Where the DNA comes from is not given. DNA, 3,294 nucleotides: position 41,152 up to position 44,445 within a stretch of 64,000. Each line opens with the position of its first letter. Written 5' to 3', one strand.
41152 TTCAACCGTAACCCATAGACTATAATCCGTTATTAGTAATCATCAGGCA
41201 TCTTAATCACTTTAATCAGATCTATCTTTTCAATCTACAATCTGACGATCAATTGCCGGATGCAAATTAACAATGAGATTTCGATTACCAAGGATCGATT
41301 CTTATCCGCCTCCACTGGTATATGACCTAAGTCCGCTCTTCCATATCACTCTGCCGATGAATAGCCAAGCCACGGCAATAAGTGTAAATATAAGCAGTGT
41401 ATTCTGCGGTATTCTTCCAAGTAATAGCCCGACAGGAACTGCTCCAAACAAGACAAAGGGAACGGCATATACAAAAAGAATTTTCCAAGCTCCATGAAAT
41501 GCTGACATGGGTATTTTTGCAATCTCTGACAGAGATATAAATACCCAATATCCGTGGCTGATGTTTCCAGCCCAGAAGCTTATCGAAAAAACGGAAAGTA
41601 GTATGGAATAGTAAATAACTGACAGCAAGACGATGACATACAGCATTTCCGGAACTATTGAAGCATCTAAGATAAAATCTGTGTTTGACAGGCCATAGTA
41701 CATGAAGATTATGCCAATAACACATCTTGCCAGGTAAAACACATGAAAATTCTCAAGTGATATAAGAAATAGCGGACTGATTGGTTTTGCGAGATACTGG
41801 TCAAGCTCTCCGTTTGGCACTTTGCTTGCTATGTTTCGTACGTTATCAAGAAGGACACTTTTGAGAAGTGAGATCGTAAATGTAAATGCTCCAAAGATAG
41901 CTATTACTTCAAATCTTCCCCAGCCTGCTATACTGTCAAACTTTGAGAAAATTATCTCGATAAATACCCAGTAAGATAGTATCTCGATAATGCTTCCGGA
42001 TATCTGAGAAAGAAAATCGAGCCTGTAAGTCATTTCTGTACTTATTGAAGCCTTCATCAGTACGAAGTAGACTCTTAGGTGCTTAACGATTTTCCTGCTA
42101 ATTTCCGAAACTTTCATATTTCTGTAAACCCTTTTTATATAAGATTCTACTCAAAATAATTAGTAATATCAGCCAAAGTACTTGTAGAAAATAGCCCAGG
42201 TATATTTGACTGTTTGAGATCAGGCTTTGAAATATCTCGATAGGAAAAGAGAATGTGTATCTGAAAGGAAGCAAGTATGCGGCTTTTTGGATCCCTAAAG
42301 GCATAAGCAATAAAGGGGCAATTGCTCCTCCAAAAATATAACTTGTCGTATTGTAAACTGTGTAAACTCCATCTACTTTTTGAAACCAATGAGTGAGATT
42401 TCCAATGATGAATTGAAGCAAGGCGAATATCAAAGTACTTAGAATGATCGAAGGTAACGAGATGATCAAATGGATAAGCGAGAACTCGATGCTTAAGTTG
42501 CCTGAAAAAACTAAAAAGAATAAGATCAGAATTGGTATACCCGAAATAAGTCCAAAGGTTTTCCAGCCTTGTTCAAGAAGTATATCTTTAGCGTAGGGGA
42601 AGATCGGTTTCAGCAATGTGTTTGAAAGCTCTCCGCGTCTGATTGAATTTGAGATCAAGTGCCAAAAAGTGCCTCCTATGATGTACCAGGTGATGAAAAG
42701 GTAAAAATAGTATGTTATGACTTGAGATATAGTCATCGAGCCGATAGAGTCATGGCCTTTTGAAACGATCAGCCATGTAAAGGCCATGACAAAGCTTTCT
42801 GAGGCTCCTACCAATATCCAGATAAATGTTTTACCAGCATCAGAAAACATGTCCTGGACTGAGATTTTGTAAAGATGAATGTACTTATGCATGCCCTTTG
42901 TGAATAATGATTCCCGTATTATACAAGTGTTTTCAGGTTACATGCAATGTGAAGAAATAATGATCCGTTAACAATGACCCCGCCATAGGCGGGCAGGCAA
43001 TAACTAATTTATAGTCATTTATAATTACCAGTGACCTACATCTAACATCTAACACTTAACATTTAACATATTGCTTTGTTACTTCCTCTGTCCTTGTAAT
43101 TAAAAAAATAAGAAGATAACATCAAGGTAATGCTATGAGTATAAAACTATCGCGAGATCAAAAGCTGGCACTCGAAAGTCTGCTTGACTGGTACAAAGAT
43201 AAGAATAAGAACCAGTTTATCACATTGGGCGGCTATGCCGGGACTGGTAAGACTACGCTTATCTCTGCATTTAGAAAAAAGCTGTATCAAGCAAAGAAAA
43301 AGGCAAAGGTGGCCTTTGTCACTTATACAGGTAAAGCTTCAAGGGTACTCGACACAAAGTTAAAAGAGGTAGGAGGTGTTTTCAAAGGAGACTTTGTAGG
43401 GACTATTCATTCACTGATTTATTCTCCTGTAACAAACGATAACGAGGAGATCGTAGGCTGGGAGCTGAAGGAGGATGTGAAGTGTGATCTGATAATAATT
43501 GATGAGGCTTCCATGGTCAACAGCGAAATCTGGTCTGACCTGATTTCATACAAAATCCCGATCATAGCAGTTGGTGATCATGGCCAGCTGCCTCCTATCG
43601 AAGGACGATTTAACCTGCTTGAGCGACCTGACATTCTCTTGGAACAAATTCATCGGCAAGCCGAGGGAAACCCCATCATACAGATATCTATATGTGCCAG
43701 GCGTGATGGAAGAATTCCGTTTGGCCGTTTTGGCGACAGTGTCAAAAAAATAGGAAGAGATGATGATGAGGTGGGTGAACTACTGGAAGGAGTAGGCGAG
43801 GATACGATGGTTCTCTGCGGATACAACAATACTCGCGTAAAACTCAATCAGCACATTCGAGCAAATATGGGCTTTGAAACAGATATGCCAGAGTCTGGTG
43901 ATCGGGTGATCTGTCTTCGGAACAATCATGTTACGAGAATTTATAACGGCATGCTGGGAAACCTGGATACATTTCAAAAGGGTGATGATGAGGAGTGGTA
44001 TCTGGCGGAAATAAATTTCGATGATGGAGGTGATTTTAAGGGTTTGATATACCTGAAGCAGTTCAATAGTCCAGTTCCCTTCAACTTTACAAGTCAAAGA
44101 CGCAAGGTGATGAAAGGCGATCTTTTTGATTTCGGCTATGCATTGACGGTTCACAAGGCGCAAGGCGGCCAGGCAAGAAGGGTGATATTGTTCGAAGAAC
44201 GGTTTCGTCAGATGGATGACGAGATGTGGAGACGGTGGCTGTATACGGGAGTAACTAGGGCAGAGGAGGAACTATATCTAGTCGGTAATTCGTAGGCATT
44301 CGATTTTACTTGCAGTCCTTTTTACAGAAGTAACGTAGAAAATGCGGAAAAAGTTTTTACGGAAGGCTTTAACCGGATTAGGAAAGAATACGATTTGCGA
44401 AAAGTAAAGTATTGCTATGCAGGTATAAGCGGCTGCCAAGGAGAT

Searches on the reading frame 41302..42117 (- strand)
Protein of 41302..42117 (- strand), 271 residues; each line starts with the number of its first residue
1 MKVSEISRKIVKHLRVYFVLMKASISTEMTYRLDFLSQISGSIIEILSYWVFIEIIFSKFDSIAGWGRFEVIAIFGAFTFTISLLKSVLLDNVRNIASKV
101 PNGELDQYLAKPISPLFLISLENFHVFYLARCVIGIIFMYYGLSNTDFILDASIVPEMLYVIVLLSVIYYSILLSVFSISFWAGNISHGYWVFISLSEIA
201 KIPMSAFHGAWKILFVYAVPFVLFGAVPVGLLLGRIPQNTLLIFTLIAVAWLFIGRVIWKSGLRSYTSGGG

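Call 81: search_protein_families(library=pfam, proteins=[window:41302-42117:-], max_evalue=0.00001)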
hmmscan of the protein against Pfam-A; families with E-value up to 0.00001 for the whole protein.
window:41302-42117:- (271 aa): 1 family
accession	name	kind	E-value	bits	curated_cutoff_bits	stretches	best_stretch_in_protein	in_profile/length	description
PF06182.17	ABC2_membrane_6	-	2.1e-37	129.6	22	1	45-270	3-229/229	ABC-2 family transporter protein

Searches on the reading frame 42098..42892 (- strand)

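Call 81: search_protein_families(library=pfam, proteins=[window:42098-42892:-], max_evalue=0.00001)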
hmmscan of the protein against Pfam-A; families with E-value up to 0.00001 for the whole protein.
window:42098-42892:- (264 aa): 1 family
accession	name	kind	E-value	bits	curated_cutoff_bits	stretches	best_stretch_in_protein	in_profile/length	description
PF06182.17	ABC2_membrane_6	-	2.2e-22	80.4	22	1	37-263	8-229/229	ABC-2 family transporter protein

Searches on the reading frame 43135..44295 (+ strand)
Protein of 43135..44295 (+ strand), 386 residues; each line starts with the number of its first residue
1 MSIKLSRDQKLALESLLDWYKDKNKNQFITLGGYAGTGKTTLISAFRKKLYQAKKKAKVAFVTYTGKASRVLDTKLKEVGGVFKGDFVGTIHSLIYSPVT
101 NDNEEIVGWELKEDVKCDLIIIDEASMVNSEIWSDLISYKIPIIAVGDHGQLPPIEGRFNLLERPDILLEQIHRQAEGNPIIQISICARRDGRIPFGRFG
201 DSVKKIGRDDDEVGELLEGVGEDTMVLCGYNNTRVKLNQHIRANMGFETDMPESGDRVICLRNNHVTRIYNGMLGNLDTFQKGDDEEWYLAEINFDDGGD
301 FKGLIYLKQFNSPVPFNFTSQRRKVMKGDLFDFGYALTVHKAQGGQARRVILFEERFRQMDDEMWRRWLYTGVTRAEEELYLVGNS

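Call 81: search_protein_families(library=pfam, proteins=[window:43135-44295:+], max_evalue=0.00001)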
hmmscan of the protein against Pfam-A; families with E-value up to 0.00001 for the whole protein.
window:43135-44295:+ (386 aa): 7 families
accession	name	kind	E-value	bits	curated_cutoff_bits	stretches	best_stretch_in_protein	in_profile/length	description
PF13245.12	AAA_19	-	3.2e-18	66.6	25.1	1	25-155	10-132/134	AAA domain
PF13538.12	UvrD_C_2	-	1.8e-17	63.4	27.4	1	334-383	2-52/52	UvrD-like helicase C-terminal domain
PF13604.12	AAA_30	-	5.1e-17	62.7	27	1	5-192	2-171/191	AAA domain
PF05970.20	PIF1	-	3.2e-08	33.9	25.9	1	4-136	1-122/223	PIF1-like helicase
PF01443.25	Viral_helicase1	-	2.9e-07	31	21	0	33-157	5-102/228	Viral superfamily 1 RNA helicase core domain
PF13086.12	AAA_11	-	4.1e-06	27.2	27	0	116-155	213-253/257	AAA domain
PF00580.27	UvrD-helicase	-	6.4e-06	26.5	23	0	35-124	22-109/271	UvrD/REP helicase N-terminal domain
